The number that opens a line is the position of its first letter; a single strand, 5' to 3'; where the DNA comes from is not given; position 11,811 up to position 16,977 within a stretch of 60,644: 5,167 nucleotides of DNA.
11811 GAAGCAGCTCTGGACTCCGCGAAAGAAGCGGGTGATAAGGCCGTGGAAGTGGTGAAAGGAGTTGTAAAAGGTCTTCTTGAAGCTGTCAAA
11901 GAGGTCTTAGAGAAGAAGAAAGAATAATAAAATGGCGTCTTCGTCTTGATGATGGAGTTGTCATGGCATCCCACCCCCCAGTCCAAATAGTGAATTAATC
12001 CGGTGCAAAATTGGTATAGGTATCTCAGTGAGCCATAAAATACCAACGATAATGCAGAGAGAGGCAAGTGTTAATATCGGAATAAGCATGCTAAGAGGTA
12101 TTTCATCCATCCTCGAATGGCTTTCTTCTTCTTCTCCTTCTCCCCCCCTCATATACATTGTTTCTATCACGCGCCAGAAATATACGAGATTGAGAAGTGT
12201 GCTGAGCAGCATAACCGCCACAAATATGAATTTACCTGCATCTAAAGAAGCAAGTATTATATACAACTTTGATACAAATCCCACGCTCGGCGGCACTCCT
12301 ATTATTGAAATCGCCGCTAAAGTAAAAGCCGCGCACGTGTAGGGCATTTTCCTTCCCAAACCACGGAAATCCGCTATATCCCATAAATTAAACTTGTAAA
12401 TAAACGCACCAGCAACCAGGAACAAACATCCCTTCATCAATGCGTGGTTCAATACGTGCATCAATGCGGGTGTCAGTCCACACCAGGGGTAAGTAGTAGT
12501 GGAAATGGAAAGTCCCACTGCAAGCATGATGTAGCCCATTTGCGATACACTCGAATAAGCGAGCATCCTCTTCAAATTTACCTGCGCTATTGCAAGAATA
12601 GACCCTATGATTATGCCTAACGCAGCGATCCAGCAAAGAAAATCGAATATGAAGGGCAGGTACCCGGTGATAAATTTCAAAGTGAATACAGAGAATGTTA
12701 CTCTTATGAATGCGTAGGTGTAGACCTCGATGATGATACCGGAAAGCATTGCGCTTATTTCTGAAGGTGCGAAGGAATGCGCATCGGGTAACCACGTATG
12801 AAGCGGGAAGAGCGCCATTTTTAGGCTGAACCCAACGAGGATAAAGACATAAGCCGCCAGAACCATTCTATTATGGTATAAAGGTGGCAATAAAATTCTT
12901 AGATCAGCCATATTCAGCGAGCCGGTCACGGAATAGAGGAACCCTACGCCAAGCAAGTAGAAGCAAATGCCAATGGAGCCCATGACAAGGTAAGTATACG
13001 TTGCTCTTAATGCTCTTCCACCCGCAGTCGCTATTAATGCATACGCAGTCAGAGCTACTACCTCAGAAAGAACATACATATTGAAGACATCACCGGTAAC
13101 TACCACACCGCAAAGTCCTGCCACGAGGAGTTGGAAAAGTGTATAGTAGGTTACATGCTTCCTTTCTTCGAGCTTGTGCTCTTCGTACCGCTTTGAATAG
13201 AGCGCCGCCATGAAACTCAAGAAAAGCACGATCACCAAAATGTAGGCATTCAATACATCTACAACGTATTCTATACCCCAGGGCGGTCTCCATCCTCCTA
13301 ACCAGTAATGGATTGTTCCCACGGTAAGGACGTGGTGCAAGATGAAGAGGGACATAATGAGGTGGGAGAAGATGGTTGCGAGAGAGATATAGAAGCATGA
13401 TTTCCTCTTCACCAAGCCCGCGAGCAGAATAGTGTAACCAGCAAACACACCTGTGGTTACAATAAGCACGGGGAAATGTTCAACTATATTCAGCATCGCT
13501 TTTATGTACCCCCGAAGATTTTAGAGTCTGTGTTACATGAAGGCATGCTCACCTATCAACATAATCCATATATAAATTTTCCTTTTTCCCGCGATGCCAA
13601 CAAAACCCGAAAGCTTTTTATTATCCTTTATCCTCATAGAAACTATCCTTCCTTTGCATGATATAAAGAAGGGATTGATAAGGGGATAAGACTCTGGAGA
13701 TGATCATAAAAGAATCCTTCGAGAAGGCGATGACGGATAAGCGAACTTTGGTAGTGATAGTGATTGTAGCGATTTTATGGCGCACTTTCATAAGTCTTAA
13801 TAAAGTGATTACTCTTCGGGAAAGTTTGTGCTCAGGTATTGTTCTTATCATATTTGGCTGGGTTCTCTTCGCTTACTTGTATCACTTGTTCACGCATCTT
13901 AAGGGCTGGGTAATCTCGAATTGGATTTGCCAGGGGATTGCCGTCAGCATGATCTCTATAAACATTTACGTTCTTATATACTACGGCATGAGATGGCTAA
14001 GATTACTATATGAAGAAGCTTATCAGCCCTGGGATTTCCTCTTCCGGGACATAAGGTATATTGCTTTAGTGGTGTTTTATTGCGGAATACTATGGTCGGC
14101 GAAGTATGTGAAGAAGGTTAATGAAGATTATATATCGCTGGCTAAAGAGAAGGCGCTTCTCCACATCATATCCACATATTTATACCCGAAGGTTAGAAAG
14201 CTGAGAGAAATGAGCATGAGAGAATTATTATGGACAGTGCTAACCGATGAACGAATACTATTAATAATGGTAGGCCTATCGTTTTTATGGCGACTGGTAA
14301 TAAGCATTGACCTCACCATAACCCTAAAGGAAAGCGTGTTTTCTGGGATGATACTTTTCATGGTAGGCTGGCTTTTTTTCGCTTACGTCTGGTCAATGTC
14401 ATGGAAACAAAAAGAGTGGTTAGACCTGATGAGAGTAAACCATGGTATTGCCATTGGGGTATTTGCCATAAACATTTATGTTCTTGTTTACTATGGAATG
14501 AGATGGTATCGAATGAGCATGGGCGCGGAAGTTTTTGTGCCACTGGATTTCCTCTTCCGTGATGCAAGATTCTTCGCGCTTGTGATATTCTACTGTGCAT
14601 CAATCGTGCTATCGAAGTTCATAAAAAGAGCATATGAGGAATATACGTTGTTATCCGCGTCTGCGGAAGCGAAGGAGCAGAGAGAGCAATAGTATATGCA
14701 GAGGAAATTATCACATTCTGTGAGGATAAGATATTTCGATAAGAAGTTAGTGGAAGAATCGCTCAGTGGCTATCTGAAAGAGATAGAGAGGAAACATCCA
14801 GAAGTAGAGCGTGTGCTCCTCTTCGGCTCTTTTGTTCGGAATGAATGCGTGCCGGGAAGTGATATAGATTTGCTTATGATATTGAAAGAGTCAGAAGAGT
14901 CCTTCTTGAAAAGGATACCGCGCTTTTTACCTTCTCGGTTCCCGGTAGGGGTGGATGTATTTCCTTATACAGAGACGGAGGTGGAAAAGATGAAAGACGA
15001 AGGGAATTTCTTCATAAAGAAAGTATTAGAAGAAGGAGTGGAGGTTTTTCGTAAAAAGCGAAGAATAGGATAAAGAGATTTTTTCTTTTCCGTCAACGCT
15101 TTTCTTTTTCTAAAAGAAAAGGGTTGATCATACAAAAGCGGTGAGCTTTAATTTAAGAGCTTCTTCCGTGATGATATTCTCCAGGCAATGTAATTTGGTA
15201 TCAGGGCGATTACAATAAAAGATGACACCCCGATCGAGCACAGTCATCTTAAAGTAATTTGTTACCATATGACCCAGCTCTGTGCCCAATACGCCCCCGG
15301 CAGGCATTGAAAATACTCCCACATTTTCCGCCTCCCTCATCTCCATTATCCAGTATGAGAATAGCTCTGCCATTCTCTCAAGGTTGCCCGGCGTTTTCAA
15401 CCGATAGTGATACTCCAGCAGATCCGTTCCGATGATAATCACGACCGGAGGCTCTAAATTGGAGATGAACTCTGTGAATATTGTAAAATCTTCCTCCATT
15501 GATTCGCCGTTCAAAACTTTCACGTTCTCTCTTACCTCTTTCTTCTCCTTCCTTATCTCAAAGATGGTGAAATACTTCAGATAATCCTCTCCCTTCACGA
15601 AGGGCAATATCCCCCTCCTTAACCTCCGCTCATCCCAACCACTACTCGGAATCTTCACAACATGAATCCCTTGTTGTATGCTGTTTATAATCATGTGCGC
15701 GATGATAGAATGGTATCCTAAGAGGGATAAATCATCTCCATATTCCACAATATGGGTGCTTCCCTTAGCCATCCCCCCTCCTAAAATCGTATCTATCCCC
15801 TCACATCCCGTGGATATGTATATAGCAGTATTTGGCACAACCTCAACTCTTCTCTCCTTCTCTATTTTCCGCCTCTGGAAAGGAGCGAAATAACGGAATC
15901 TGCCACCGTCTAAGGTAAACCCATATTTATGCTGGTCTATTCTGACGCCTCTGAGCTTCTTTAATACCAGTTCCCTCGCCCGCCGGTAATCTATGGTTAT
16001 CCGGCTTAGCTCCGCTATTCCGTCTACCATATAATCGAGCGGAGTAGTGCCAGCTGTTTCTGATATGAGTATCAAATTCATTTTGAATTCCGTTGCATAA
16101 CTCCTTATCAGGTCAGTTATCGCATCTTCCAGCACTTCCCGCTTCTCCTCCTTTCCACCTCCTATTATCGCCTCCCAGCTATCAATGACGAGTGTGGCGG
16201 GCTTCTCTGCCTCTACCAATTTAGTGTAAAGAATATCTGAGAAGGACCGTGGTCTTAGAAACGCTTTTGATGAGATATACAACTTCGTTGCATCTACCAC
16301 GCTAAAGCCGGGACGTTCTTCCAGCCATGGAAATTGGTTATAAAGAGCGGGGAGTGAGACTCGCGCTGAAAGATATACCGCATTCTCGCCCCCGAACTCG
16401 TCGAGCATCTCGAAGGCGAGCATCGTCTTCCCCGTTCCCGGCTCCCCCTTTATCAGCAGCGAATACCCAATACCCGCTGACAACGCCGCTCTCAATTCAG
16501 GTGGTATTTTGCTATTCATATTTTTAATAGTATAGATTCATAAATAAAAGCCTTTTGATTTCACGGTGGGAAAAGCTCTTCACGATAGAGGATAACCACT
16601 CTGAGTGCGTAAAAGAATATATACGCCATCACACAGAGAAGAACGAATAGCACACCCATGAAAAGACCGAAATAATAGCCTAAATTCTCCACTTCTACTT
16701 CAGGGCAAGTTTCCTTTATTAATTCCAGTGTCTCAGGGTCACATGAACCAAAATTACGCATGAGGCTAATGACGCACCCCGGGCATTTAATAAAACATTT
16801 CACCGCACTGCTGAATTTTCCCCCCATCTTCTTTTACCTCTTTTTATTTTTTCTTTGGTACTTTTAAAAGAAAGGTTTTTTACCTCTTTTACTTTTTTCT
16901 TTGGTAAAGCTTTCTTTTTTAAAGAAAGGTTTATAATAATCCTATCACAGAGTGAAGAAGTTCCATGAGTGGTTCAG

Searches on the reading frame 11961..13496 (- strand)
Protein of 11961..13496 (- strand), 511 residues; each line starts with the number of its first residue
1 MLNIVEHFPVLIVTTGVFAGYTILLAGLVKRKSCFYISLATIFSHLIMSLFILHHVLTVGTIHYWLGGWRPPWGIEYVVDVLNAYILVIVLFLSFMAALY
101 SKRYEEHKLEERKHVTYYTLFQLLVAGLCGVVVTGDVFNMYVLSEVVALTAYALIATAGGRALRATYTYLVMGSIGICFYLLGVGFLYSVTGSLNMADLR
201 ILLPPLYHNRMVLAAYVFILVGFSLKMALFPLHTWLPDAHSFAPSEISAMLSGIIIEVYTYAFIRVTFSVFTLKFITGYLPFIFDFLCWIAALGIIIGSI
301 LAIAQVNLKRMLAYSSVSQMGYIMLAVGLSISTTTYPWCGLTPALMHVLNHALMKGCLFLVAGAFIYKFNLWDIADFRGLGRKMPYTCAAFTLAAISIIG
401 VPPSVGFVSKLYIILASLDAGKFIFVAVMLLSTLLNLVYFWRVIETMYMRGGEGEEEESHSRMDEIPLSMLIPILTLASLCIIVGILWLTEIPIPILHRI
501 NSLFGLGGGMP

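Call 4: search_protein_families(library=pfam, proteins=[window:11961-13496:-], max_evalue=0.01)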
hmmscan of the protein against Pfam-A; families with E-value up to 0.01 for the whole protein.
window:11961-13496:- (511 aa): 2 families
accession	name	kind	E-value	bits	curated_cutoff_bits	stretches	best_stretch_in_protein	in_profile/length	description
PF00361.26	Proton_antipo_M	-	5e-57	193.8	21.5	1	135-435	2-293/294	NADH:quinone oxidoreductase/Mrp antiporter, TM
PF00662.26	Proton_antipo_N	-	0.0022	18.3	24.5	1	75-104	11-40/51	NADH-Ubiquinone oxidoreductase (complex I), chain 5 N-terminus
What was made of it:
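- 11961..13496 (-): X511: orphan MrpD-type pump with its own TATA box. It is the orthologue of the first pump of the bacterial and archaeal 3-pump core. TM8 Lys is replaced by Glu. PF00361, 194 bits (call 4).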

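Call 29: search_protein_families(library=ncbifam, proteins=[window:11961-13496:-], max_evalue=0.001)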
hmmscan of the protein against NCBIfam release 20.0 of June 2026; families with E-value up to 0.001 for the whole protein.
window:11961-13496:- (511 aa): 75 families (the best 25 are shown)
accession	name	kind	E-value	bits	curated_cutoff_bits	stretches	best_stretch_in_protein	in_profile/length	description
NF009305.0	PRK12662.1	equivalog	6e-118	394.7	700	1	6-487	3-475/492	putative monovalent cation/H+ antiporter subunit D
NF006240.0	PRK08376.1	subfamily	6e-89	299.3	662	1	5-487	3-491/521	putative monovalent cation/H+ antiporter subunit D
NF006241.0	PRK08377.1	equivalog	7.1e-86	289.2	645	1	11-486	8-461/494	NADH dehydrogenase subunit N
NF009306.0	PRK12663.1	equivalog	5.1e-81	273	542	1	28-487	24-466/498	Na+/H+ antiporter subunit D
NF005818.0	PRK07691.1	equivalog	7.1e-75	252.9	586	1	28-486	23-467/496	Na+/H+ antiporter subunit D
NF006419.0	PRK08668.1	equivalog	2.6e-72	244.5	617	1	46-503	34-477/613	NADH dehydrogenase subunit M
NF006236.0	PRK08375.1-1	equivalog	1.8e-70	238.3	663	1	9-487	9-480/493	putative monovalent cation/H+ antiporter subunit D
TIGR00944.1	2a6301s04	subfamily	3.4e-70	237.6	692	1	23-484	15-458/463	multicomponent K+/H+ antiporter, MrpD/PhaD subunit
NF005086.0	PRK06521.1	equivalog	1.9e-67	228.2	667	1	28-488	30-492/669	hydrogenase 4 subunit B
NF009308.0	PRK12665.1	equivalog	4.9e-64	216.8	585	1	11-461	12-451/531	Na+/H+ antiporter subunit D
TIGR01770.1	NDH_I_N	subfamily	7.8e-62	209.8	332.6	1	7-479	4-465/472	NADH-quinone oxidoreductase subunit NuoN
NF009309.0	PRK12666.1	equivalog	1.3e-60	205.6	476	1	4-483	3-486/529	monovalent cation/H+ antiporter subunit D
NF006238.0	PRK08375.1-4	equivalog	8.2e-59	199.8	626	1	30-451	26-432/531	putative monovalent cation/H+ antiporter subunit D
TIGR01972.1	NDH_I_M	subfamily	4.2e-58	197.2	263.8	1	18-487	10-467/486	NADH-quinone oxidoreductase subunit M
NF005561.0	PRK07234.1-1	equivalog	1.9e-57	195.3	718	1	6-455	6-446/569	putative monovalent cation/H+ antiporter subunit D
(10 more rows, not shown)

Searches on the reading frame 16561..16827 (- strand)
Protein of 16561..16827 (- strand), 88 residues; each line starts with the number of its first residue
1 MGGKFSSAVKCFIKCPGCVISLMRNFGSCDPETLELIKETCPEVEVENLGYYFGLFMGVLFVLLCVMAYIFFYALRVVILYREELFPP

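Call 4: search_protein_families(library=pfam, proteins=[window:16561-16827:-], max_evalue=0.01)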
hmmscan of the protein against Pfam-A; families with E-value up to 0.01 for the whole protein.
window:16561-16827:- (88 aa): 1 family
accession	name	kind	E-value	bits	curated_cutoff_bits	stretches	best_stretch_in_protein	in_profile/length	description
PF06783.16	UPF0239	-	0.0042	17.7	25.4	1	52-72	22-42/88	Uncharacterised protein family (UPF0239)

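Call 29: search_protein_families(library=ncbifam, proteins=[window:16561-16827:-], max_evalue=0.001)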
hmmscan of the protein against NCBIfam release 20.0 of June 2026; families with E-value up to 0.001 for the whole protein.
window:16561-16827:- (88 aa): 0 families

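Call 48: search_protein_families(library=pfam, proteins=[window:16561-16827:-], max_evalue=0.01)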
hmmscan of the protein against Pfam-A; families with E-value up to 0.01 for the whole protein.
window:16561-16827:- (88 aa): 1 family
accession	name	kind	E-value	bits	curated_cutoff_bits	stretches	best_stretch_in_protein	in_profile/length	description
PF06783.16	UPF0239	-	0.0042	17.7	25.4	1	52-72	22-42/88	Uncharacterised protein family (UPF0239)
